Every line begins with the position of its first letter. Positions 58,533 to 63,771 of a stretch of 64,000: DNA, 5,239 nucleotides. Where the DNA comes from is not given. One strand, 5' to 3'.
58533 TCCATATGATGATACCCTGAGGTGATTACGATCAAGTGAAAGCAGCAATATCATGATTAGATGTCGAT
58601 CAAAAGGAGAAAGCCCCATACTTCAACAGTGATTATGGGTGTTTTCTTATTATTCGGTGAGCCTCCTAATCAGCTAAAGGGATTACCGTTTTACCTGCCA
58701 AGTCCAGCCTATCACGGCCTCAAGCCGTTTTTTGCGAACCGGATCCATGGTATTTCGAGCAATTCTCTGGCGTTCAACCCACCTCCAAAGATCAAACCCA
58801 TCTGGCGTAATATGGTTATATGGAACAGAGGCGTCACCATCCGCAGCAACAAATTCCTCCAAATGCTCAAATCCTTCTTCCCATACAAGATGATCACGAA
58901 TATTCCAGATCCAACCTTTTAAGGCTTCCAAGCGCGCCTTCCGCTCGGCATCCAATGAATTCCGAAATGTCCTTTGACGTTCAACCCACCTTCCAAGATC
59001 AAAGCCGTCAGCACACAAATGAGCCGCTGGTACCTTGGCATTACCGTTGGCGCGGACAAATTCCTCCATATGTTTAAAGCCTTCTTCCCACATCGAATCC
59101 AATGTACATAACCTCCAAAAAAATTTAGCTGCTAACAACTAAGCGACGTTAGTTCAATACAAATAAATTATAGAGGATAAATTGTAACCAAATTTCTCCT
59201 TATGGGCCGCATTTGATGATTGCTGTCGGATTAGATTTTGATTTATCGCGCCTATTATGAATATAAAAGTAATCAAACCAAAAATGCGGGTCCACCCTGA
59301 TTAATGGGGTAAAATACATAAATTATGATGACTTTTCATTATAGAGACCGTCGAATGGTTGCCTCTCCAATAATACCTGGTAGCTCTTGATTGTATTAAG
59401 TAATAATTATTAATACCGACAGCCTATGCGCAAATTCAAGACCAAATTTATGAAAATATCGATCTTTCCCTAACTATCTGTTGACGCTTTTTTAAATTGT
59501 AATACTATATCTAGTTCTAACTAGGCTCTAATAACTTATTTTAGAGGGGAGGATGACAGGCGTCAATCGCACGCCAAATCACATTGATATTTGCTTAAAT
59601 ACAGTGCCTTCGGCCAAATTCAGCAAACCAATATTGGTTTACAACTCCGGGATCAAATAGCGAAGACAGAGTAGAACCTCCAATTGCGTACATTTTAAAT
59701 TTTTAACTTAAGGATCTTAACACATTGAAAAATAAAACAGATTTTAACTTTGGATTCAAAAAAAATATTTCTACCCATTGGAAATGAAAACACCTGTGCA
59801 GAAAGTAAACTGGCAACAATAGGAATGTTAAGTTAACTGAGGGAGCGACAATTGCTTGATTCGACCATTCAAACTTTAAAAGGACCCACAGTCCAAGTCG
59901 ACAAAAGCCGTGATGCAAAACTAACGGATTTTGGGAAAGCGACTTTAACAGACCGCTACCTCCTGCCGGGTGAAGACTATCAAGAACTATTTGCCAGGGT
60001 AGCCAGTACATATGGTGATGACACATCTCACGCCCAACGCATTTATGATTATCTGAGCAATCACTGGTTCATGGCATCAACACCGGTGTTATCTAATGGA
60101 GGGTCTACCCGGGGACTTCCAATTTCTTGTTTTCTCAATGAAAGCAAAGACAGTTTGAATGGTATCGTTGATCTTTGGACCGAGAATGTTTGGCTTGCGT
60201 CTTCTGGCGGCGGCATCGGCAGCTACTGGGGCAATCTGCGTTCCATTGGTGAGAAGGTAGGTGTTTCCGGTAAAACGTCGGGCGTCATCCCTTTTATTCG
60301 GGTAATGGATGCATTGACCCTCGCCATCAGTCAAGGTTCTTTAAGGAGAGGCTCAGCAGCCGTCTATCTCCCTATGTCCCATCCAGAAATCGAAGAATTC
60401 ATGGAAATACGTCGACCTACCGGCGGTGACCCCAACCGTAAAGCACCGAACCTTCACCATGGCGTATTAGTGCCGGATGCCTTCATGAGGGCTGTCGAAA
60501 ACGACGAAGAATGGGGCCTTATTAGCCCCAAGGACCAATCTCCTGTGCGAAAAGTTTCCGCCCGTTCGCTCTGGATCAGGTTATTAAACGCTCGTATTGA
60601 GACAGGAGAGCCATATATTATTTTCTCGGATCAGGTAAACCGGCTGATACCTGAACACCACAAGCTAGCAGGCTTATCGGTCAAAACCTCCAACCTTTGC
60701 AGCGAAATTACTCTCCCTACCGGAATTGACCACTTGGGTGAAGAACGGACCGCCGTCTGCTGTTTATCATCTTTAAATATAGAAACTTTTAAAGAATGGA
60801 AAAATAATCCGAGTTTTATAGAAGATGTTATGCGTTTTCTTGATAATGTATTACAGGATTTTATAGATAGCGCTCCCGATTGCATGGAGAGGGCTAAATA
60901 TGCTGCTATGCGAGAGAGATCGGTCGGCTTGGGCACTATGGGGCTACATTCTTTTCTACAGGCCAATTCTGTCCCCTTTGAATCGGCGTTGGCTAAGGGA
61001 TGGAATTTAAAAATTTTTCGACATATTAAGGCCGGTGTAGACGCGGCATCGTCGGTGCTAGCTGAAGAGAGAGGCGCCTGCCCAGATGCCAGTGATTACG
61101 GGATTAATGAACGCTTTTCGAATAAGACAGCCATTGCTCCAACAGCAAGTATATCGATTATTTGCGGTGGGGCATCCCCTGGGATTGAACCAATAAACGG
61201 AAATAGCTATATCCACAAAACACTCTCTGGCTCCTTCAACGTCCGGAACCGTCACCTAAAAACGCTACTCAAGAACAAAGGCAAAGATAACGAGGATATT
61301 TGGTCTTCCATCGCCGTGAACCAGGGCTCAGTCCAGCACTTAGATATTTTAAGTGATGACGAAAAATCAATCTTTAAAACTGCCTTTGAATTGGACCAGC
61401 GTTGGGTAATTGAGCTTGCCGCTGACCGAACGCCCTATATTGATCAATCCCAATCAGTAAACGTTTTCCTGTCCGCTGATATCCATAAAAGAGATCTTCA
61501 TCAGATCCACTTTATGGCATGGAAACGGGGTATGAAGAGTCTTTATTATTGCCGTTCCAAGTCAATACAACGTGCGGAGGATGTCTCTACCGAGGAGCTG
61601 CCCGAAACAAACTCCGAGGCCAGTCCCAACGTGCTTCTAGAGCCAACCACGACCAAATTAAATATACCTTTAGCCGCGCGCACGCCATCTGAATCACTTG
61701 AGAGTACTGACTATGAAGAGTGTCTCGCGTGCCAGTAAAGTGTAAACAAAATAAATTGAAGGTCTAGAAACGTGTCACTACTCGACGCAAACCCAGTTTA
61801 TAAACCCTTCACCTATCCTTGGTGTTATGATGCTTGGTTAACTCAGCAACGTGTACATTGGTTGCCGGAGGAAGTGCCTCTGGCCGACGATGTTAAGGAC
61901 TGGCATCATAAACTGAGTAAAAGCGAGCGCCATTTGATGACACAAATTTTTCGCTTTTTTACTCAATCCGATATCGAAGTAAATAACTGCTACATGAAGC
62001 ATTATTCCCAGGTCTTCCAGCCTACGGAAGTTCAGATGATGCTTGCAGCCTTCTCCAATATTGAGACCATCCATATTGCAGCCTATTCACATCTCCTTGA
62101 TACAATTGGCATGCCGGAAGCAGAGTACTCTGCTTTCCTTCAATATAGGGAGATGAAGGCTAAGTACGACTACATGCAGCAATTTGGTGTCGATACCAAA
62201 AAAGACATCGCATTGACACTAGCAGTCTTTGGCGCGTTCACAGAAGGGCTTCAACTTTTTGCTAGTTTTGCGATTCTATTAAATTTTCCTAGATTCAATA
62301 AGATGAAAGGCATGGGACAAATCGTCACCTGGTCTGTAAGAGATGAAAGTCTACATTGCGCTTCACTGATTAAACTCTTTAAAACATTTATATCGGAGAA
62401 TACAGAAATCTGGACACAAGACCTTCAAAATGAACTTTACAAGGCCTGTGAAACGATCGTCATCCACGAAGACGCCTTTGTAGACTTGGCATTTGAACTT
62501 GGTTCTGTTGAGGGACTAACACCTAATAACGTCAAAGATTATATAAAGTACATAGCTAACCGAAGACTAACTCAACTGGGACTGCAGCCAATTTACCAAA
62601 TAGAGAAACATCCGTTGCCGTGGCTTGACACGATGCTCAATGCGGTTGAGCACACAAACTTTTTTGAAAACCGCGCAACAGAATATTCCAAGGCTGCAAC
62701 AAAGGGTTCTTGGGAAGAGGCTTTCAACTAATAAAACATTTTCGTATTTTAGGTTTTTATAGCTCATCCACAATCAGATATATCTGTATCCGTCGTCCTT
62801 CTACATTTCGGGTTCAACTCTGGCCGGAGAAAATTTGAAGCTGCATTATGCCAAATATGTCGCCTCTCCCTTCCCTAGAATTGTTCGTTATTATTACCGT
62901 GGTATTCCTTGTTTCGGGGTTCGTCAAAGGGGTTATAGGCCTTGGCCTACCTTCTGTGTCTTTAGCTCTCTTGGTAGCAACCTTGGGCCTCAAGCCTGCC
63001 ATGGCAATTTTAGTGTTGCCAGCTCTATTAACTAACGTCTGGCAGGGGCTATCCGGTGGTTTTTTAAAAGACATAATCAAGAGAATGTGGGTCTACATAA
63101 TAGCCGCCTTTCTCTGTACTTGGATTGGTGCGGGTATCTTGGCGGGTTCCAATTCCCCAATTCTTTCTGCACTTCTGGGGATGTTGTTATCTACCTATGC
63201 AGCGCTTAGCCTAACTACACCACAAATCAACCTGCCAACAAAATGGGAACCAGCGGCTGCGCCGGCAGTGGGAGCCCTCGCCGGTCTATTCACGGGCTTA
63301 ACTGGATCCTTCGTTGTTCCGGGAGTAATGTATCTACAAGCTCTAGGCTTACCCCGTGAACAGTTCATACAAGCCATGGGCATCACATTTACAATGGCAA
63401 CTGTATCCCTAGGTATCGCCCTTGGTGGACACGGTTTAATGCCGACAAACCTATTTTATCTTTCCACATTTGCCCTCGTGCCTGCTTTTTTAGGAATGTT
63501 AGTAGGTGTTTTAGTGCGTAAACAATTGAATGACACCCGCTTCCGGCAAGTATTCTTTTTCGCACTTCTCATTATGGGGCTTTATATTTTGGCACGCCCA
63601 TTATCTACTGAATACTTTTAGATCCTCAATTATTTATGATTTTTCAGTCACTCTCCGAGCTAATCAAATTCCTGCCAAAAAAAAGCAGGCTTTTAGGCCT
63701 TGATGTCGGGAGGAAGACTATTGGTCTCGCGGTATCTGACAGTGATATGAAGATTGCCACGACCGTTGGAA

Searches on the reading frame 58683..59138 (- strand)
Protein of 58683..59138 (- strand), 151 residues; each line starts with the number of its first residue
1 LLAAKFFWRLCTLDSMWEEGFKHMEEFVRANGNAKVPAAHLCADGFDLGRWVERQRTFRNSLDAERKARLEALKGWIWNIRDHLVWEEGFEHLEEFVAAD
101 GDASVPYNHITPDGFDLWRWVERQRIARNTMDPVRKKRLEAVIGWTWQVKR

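Call 31: search_protein_families(library=pfam, proteins=[window:58683-59138:-], max_evalue=0.00001)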
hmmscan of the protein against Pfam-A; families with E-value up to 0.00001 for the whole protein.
window:58683-59138:- (151 aa): 1 family
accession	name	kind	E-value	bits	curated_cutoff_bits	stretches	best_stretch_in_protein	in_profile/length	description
PF03457.19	HA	-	3.2e-32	111.1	28.4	2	15-73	3-62/64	Helicase associated domain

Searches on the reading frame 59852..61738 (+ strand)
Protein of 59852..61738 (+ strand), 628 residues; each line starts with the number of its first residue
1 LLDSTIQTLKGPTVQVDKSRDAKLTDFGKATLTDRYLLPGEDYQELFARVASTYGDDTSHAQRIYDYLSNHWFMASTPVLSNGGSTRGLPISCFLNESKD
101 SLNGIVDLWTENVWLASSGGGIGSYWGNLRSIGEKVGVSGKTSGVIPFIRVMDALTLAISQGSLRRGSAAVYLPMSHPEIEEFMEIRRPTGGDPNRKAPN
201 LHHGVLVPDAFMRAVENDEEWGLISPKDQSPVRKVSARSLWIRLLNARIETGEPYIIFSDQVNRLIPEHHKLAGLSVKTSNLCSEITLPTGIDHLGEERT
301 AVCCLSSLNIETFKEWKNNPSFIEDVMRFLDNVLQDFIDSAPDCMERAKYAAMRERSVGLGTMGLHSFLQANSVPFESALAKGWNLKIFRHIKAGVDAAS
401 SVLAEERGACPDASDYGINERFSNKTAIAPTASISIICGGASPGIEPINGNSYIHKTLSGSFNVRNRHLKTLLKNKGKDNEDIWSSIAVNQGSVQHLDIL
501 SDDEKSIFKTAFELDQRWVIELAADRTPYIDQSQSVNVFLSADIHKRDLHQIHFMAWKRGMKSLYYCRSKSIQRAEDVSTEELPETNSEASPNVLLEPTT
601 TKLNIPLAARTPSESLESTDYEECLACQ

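Call 31: search_protein_families(library=pfam, proteins=[window:59852-61738:+], max_evalue=0.00001)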
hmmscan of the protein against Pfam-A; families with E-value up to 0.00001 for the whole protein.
window:59852-61738:+ (628 aa): 2 families
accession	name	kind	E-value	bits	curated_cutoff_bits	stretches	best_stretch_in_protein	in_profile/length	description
PF02867.20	Ribonuc_red_lgC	-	2.6e-117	393.1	23.9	2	92-411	2-337/523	Ribonucleotide reductase, barrel domain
PF00317.26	Ribonuc_red_lgN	-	1.4e-15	57.6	28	1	23-88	2-77/77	Ribonucleotide reductase, all-alpha domain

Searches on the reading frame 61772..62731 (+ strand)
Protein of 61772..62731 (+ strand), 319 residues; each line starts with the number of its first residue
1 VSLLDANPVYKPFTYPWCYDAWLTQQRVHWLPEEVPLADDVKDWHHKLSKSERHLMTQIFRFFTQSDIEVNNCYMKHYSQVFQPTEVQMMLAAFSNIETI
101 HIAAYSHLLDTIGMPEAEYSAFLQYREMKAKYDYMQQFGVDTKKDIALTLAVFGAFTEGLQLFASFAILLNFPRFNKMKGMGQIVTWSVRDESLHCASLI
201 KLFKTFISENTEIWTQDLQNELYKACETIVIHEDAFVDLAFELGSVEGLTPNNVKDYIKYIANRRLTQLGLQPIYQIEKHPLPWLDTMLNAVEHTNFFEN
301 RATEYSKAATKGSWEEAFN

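Call 31: search_protein_families(library=pfam, proteins=[window:61772-62731:+], max_evalue=0.00001)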
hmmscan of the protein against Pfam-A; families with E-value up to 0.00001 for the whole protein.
window:61772-62731:+ (319 aa): 1 family
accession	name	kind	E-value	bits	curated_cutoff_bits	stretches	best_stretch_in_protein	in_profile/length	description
PF00268.27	Ribonuc_red_sm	-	8.7e-75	252.1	33.6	1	9-281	3-281/281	Ribonucleotide reductase, small chain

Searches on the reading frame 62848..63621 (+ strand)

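Call 31: search_protein_families(library=pfam, proteins=[window:62848-63621:+], max_evalue=0.00001)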
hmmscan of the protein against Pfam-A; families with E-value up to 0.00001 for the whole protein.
window:62848-63621:+ (257 aa): 1 family
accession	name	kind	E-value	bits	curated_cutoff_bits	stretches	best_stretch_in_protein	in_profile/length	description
PF01925.25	TauE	-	2.6e-22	80.1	32.6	1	18-246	3-236/237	Sulfite exporter TauE/SafE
